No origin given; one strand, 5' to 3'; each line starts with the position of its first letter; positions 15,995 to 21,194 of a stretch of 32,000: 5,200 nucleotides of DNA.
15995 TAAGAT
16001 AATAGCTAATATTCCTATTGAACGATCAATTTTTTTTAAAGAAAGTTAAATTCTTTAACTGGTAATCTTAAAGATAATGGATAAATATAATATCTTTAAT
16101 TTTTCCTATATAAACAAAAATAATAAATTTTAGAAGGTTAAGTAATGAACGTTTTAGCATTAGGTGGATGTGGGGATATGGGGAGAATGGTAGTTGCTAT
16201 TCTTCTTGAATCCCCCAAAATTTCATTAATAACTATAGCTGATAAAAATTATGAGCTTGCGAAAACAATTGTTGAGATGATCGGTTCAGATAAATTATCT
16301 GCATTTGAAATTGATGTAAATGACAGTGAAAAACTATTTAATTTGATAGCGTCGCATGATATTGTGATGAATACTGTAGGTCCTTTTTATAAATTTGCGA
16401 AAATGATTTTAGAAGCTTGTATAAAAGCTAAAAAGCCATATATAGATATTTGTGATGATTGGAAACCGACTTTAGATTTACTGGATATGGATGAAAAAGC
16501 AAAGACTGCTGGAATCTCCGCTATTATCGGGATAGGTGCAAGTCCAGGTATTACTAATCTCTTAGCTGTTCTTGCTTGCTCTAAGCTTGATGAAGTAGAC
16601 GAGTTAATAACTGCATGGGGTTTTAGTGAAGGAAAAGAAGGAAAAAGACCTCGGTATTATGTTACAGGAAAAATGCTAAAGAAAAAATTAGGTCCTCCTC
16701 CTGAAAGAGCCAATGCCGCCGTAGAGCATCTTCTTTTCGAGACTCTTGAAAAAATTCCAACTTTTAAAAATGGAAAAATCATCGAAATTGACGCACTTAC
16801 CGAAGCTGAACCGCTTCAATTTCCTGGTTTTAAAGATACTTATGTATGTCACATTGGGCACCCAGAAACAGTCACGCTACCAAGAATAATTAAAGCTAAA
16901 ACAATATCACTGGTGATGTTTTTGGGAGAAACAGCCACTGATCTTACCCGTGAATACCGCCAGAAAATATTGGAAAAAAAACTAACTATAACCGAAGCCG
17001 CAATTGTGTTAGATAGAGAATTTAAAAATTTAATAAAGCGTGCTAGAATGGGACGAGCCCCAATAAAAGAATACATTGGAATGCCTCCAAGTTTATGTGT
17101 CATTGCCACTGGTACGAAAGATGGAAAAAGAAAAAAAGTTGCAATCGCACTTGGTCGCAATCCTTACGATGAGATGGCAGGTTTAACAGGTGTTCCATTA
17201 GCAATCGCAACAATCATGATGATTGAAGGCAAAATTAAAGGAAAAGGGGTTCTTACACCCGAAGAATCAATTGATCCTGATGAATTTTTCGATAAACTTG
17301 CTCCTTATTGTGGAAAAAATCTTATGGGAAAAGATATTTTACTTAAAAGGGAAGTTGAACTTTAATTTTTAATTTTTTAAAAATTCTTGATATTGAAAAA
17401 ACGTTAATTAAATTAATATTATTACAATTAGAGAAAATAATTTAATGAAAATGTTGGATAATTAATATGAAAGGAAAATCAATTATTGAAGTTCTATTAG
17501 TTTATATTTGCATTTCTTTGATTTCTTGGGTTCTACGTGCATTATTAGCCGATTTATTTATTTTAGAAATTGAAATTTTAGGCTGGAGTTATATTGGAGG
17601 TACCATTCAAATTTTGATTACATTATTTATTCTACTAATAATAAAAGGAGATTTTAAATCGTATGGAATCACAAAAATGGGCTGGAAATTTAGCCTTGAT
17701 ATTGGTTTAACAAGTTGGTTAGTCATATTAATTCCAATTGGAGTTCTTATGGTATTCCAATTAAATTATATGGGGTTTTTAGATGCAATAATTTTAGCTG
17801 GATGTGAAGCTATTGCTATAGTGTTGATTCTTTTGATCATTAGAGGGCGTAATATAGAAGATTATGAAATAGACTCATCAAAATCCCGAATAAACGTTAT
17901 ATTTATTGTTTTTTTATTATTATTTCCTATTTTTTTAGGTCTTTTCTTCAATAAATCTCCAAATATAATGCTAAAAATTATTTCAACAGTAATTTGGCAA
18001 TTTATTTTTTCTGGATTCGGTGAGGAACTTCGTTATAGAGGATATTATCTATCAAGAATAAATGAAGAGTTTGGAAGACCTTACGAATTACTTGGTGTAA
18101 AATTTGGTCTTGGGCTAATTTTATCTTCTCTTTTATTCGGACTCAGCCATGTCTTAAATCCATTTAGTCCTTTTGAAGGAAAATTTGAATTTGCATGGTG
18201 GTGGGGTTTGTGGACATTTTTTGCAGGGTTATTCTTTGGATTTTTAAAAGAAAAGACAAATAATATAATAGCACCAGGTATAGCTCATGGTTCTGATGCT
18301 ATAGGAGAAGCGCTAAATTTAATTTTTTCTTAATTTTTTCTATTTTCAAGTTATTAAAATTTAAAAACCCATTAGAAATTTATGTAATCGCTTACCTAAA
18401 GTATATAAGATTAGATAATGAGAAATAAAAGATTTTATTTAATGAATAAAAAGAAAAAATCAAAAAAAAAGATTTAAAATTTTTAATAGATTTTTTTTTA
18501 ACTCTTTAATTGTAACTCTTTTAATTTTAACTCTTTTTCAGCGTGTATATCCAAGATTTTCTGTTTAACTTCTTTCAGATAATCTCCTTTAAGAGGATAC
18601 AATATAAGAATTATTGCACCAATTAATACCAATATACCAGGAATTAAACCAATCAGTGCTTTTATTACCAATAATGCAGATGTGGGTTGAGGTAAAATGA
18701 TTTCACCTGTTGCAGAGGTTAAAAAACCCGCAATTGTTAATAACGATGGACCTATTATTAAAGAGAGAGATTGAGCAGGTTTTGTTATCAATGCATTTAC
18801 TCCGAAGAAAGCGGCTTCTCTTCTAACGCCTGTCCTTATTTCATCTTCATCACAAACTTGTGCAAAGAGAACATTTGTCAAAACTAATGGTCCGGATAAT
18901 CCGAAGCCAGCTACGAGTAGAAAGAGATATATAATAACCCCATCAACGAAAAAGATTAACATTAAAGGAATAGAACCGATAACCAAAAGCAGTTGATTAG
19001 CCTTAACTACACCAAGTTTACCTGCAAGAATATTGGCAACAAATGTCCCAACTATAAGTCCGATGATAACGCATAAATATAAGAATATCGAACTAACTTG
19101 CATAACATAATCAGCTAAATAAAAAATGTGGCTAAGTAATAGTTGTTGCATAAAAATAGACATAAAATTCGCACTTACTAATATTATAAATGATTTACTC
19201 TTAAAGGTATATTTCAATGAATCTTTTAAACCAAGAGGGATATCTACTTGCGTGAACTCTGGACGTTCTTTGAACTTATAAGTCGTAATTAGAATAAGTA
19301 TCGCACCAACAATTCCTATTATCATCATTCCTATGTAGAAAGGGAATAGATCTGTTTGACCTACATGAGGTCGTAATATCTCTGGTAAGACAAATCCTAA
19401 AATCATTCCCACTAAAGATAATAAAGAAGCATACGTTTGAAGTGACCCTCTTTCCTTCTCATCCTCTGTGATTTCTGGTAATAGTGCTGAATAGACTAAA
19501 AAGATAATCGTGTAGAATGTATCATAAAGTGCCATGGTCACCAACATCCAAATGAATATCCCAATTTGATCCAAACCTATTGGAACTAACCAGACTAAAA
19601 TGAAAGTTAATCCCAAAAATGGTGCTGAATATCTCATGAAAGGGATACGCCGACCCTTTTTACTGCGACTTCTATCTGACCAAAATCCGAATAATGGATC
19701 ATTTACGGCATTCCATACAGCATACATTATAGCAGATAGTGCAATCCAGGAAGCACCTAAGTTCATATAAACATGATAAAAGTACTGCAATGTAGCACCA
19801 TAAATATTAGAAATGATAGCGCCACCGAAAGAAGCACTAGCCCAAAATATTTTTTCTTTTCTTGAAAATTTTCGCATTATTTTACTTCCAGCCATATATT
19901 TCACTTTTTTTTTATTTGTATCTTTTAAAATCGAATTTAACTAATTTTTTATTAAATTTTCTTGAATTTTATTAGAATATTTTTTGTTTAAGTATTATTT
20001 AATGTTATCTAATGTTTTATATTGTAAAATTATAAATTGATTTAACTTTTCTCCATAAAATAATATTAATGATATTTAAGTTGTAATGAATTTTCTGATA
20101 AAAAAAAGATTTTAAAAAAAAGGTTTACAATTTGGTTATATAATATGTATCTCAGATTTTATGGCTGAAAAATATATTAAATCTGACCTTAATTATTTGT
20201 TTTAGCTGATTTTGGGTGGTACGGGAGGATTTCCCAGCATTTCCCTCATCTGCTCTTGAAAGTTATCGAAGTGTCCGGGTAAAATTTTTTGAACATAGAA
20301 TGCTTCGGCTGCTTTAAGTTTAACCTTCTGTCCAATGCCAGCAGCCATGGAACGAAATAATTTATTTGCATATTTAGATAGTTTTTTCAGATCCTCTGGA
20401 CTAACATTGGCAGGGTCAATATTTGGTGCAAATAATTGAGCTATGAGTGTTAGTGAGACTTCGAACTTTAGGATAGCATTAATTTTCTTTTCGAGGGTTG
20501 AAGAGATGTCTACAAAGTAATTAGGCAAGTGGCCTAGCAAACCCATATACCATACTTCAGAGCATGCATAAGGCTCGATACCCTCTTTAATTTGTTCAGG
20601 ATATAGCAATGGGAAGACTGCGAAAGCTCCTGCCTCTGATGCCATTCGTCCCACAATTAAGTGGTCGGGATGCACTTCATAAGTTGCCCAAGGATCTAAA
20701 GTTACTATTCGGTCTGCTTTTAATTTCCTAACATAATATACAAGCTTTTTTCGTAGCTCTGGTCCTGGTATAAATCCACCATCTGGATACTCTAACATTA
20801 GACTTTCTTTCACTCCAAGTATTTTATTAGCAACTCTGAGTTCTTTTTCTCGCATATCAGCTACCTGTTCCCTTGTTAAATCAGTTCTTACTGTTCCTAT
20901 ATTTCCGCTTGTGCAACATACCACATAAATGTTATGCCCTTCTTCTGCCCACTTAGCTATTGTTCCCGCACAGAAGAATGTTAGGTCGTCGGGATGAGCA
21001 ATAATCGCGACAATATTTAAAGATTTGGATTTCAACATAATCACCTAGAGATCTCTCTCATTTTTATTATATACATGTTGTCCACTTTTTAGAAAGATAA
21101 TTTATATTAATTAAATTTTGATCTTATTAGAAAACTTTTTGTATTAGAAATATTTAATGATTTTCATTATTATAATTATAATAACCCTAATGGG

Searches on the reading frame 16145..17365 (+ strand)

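Call 84: search_protein_families(library=pfam, proteins=[window:16145-17365:+], max_evalue=0.00001)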
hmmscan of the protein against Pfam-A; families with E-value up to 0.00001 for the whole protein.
window:16145-17365:+ (406 aa): 2 families
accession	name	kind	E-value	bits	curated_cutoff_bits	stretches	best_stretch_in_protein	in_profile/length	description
PF03435.24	Sacchrp_dh_NADP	-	3.7e-16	60.1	25.1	1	4-127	2-129/129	Saccharopine dehydrogenase NADP binding domain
PF16653.10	Sacchrp_dh_C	-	4e-13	50.5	31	1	131-386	1-261/265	Saccharopine dehydrogenase C-terminal domain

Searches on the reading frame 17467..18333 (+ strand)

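Call 8: search_protein_families(library=pfam, proteins=[window:17467-18333:+], max_evalue=0.001)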
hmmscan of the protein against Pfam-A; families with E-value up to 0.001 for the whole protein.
window:17467-18333:+ (288 aa): 1 family
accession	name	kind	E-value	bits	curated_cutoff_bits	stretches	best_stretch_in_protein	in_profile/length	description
PF02517.21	Rce1-like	-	2.5e-15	57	22.4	1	172-275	5-88/93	Type II CAAX prenyl endopeptidase Rce1-like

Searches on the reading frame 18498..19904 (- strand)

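Call 8: search_protein_families(library=pfam, proteins=[window:18498-19904:-], max_evalue=0.001)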
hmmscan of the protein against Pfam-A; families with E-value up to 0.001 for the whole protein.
window:18498-19904:- (468 aa): 2 families
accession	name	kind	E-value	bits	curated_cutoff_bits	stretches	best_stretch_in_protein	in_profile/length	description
PF13347.12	MFS_2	-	4.9e-56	190.5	27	1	22-439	3-426/427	MFS/sugar transport protein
PF07690.21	MFS_1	-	1.6e-15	57.3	33.4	1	25-355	5-327/347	Major Facilitator Superfamily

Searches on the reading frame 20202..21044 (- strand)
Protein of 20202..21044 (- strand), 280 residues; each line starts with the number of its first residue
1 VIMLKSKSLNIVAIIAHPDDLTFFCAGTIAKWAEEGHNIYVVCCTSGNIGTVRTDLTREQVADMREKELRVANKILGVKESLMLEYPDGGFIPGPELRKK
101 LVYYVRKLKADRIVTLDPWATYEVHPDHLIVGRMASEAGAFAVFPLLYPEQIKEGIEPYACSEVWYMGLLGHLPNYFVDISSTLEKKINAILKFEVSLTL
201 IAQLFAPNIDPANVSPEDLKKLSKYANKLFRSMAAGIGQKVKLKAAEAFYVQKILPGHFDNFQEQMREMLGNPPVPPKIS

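Call 8: search_protein_families(library=pfam, proteins=[window:20202-21044:-], max_evalue=0.001)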
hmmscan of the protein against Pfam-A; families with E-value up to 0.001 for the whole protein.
window:20202-21044:- (280 aa): 1 family
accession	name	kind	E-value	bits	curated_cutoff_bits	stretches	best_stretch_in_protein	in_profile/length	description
PF02585.22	PIG-L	-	1e-30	107.3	28.2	1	13-138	2-128/129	GlcNAc-PI de-N-acetylase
